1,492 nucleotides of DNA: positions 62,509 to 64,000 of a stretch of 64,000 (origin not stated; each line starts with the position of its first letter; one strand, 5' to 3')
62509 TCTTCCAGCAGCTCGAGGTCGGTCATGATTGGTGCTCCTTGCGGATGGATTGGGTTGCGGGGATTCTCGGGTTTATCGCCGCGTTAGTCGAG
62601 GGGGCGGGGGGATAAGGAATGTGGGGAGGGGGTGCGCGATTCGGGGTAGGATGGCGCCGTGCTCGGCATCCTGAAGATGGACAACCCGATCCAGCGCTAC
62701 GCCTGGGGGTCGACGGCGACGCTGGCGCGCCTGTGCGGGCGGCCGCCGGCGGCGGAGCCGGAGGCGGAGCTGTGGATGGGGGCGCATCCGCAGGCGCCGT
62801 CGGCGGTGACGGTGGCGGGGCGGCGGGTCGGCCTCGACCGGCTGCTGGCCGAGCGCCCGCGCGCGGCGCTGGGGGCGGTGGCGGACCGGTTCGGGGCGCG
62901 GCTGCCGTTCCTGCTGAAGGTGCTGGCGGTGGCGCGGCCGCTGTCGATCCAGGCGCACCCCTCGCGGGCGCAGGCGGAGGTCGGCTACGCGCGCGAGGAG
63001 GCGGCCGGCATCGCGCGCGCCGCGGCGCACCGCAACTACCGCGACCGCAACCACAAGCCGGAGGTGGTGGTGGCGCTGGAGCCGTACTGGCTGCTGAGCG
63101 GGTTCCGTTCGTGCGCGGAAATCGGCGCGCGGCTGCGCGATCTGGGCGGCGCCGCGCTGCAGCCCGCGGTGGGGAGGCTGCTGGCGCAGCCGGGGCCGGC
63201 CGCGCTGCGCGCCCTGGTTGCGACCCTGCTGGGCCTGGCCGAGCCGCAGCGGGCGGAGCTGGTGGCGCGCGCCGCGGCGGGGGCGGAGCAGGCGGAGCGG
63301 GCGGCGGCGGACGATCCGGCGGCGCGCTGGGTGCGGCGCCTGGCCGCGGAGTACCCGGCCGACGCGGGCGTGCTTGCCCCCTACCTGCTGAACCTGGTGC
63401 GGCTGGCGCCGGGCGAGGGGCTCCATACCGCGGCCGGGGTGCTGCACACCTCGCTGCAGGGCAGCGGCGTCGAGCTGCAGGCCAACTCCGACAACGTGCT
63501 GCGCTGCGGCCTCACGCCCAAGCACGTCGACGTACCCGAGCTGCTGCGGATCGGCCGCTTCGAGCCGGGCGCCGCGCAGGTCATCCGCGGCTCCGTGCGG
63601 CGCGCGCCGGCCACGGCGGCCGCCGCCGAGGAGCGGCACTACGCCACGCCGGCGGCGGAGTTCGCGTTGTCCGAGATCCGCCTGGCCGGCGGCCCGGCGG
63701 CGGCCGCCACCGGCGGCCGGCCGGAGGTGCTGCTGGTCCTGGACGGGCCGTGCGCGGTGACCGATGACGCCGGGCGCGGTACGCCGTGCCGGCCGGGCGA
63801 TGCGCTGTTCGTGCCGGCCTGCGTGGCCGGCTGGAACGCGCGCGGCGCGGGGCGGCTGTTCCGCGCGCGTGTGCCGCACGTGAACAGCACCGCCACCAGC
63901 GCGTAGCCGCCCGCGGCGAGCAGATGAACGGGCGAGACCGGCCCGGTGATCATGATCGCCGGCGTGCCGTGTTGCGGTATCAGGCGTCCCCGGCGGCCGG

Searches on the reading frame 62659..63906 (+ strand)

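Call 11: search_protein_families(library=pfam, proteins=[window:62659-63906:+])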
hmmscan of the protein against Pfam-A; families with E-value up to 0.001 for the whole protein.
window:62659-63906:+ (415 aa): 1 family
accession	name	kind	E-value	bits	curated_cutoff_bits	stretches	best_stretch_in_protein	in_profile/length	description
PF20511.4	PMI_typeI_cat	-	4.6e-30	105.1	22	1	4-150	1-141/143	Phosphomannose isomerase type I, catalytic domain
